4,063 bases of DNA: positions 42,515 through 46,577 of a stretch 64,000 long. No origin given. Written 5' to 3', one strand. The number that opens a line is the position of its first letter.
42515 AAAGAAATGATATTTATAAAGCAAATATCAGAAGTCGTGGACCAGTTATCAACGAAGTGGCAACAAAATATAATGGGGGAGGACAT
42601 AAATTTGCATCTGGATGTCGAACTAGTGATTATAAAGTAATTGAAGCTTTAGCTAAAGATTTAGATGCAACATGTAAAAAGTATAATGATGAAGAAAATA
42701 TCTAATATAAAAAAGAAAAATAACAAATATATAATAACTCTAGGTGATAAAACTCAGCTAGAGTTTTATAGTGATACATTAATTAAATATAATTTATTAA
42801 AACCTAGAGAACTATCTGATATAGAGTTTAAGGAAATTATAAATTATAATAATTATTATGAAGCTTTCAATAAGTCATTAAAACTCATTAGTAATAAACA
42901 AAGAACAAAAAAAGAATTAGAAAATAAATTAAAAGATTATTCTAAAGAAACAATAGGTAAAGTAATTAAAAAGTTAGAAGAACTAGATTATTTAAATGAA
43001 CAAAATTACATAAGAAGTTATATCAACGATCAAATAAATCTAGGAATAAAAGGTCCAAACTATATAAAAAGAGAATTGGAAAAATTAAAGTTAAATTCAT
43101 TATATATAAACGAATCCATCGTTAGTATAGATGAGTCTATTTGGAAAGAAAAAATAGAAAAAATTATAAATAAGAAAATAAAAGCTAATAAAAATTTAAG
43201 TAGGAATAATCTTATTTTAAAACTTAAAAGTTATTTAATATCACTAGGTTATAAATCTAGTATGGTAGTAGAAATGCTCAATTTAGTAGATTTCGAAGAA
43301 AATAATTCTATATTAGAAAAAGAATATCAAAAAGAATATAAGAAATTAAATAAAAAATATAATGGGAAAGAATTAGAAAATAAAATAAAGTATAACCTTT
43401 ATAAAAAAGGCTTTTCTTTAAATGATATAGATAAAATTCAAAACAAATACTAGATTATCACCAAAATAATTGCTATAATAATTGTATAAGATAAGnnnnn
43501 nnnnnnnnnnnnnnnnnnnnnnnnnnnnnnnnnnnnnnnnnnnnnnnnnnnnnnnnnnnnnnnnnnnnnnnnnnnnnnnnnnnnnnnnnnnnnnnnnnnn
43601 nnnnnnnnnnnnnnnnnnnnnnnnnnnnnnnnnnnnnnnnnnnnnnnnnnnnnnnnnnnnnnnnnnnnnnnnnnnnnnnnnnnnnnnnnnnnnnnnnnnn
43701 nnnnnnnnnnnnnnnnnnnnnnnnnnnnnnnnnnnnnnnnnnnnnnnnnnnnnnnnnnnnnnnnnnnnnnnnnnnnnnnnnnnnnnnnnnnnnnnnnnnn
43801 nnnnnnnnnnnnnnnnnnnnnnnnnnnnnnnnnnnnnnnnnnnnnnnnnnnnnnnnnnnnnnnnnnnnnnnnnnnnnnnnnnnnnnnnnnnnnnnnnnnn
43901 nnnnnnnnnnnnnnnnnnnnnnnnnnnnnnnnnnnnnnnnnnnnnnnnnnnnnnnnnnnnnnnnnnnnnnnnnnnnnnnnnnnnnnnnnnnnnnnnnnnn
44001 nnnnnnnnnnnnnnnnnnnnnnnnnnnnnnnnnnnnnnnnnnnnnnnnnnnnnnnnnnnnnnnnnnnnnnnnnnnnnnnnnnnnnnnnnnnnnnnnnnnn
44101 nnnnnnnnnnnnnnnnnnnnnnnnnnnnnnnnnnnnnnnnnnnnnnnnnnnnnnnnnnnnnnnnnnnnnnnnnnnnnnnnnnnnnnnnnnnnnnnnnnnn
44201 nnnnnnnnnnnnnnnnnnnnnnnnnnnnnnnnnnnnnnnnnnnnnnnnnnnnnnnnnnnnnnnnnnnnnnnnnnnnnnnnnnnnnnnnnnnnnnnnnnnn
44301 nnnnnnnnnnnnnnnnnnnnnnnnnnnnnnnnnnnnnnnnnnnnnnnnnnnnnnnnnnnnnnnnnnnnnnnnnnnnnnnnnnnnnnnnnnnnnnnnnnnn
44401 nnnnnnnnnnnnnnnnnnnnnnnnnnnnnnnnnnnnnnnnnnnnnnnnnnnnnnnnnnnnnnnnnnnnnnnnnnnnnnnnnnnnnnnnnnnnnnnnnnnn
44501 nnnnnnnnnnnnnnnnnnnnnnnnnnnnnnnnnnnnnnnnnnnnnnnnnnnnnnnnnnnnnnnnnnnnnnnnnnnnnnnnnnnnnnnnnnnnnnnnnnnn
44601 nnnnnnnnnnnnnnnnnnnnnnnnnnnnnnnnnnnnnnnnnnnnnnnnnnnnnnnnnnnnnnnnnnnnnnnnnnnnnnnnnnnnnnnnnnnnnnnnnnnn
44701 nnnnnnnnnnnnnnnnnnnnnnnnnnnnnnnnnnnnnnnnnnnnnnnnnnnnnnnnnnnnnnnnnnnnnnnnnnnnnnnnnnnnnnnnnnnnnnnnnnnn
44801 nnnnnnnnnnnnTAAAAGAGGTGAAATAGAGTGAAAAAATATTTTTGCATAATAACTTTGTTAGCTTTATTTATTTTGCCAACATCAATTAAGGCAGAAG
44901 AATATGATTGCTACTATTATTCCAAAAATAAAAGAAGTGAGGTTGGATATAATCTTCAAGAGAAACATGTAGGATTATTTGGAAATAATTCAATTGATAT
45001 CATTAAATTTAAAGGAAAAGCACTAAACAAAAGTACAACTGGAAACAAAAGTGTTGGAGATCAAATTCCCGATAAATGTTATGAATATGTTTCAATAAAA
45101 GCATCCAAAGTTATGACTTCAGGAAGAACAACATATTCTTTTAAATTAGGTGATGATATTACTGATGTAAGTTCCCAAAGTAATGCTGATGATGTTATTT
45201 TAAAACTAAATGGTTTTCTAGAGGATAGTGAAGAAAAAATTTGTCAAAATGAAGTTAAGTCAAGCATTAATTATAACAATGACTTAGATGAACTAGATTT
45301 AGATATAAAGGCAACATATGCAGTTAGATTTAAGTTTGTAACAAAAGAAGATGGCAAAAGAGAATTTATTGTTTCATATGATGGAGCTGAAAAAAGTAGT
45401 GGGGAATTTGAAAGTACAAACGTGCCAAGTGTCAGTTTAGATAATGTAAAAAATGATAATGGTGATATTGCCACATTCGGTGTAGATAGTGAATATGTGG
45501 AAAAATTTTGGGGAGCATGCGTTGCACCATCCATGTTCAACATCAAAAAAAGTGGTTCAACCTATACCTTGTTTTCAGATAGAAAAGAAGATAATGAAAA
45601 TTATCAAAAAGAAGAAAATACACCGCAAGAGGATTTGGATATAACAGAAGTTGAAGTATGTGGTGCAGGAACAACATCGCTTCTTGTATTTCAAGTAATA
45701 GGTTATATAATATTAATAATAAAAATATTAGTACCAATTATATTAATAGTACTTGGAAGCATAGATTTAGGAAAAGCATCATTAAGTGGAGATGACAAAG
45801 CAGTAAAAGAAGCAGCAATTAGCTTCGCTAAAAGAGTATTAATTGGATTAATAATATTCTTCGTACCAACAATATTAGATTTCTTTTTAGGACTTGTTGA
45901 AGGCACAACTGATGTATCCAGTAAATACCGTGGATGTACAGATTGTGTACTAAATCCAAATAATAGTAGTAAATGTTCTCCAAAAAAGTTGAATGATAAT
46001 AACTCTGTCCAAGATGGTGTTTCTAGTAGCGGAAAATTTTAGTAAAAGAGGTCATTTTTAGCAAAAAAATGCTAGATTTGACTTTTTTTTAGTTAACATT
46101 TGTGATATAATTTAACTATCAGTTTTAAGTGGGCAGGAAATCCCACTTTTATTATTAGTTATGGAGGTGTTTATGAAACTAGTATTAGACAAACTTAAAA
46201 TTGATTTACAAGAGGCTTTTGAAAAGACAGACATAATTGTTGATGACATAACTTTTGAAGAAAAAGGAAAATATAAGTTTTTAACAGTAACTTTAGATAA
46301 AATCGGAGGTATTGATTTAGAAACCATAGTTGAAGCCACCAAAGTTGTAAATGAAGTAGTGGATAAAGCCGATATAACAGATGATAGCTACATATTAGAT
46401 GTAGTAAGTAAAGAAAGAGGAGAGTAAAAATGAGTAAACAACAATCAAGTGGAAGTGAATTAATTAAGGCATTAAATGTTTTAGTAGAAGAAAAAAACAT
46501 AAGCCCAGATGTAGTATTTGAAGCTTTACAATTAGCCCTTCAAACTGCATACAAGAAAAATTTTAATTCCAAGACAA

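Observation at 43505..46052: Tandem surface-protein genes with divergent ectodomains but a 439-nt, 99.5%-identical 3' cassette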

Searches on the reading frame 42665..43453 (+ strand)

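Call 7: search_protein_families(library=pfam, proteins=[window:42665-43453:+], max_evalue=1)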
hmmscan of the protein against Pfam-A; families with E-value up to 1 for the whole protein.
window:42665-43453:+ (262 aa): 5 families
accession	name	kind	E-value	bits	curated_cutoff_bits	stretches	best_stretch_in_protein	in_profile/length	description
PF21982.2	RecX_HTH1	-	2.4e-07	31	26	1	67-104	1-40/40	RecX, first three-helix domain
PF21981.2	RecX_HTH3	-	3.1e-06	27.7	26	2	215-257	5-46/48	RecX, third three-helix domain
PF02631.22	RecX_HTH2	-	0.00015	22.3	26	1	111-140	1-30/42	RecX, second three-helix domain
PF17341.8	DUF5371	-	0.16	12.7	25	1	151-172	43-64/65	Family of unknown function (DUF5371)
PF01029.23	NusB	-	0.54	11.1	23.1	1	68-115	24-70/133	NusB family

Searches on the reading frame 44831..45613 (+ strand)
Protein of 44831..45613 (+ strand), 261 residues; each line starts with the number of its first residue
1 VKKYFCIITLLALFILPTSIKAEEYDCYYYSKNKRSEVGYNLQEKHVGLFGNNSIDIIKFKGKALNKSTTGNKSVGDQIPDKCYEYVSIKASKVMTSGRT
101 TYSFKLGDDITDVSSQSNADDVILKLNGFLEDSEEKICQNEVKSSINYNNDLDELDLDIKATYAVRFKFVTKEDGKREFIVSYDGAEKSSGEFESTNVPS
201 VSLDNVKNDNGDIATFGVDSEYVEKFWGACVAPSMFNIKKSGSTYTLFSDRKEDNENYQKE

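Call 38: find_homologous_proteins(query=window:44831-45613:+, max_evalue=0.001)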
Query window:44831-45613:+ (261 aa): 1 proteins with E <= 0.001 among 405 candidates.
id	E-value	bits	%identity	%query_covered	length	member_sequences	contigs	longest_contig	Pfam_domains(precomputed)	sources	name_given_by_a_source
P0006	3.2e-163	559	98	100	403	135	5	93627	-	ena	-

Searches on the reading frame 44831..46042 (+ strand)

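Call 7: search_protein_families(library=pfam, proteins=[window:44831-46042:+], max_evalue=1)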
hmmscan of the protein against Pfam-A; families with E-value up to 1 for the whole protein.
window:44831-46042:+ (403 aa): 3 families
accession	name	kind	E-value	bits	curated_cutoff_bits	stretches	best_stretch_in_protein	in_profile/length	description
PF09108.16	Xol-1_N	-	0.084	13.2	25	1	100-163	92-153/160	Switch protein XOL-1, N-terminal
PF07937.16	DUF1686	-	0.2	12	25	1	303-349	94-140/182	Protein of unknown function (DUF1686)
PF18895.5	T4SS_pilin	-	0.93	10.1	26.6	0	290-351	12-70/71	Type IV secretion system pilin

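Call 8: search_protein_families(library=ncbifam, proteins=[window:44831-46042:+], max_evalue=1)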
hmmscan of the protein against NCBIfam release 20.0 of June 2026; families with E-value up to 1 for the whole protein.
window:44831-46042:+ (403 aa): 0 families

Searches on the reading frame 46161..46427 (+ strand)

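Call 7: search_protein_families(library=pfam, proteins=[window:46161-46427:+], max_evalue=1)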
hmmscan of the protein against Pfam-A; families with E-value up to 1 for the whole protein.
window:46161-46427:+ (88 aa): 2 families
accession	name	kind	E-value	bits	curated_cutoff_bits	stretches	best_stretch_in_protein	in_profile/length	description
PF02576.22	RimP_N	-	1.7e-06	28.7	22.7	1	20-83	6-69/73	RimP N-terminal domain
PF15933.10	RnlB_antitoxin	-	0.068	13.9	27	1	9-70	16-76/94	Antitoxin to bacterial toxin RNase LS or RnlA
